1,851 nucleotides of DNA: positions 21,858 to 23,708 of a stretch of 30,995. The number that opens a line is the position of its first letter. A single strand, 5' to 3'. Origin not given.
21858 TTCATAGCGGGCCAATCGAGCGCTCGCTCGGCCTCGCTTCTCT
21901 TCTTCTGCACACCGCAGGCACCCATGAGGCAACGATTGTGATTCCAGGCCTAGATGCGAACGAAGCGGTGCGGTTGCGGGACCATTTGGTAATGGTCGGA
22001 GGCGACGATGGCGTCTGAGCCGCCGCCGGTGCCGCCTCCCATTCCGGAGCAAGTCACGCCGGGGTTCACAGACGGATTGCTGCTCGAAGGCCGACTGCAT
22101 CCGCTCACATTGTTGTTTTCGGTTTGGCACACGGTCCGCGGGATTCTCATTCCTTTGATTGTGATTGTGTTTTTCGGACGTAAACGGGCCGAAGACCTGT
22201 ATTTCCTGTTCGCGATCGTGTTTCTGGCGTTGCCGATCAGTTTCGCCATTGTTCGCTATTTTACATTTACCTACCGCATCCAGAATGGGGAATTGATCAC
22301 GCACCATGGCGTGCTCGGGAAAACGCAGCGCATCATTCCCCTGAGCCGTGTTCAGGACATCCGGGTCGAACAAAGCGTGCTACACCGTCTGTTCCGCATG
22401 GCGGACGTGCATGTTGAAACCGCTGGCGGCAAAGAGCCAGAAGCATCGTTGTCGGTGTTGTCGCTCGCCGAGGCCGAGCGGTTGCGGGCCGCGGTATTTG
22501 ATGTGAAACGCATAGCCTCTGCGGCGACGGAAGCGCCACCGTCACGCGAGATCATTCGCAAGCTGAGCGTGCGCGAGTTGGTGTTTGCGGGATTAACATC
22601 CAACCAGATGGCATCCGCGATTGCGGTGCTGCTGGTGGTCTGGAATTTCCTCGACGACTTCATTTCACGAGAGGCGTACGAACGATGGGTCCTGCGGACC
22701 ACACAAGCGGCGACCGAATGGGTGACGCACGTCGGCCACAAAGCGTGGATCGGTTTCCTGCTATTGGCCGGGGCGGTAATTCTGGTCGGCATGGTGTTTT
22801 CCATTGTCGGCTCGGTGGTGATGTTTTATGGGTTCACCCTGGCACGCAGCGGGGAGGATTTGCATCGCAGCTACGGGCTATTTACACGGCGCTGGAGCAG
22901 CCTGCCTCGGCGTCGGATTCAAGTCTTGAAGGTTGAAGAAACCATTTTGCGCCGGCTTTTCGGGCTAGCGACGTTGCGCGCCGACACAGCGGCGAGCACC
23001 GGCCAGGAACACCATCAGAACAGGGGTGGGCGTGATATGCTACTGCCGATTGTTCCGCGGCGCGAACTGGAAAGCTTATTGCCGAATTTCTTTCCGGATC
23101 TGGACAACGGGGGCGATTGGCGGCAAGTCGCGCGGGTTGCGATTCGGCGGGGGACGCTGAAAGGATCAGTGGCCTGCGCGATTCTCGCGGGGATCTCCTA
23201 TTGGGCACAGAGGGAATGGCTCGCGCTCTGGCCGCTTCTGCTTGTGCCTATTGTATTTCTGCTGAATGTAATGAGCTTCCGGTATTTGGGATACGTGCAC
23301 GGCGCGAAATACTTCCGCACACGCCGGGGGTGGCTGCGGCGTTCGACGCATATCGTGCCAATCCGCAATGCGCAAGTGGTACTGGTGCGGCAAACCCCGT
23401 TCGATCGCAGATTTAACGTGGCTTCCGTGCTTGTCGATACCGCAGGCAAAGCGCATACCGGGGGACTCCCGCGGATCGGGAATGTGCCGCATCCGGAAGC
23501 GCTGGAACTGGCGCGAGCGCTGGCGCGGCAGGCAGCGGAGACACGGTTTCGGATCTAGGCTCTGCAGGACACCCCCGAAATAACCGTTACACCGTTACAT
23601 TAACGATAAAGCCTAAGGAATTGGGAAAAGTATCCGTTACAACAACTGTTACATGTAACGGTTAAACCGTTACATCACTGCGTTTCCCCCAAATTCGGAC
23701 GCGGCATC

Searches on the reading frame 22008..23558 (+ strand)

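Call 6: search_protein_families(library=pfam, proteins=[window:22008-23558:+])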
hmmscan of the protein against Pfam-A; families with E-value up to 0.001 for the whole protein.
window:22008-23558:+ (516 aa): 2 families
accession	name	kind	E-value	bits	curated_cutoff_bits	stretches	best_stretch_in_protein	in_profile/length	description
PF03703.20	bPH_2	-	4e-50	168.4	22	3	84-161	1-76/78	Bacterial PH domain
PF24649.1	DUF7642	-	5.6e-07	29.9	27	1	88-164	16-92/100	Domain of unknown function (DUF7642)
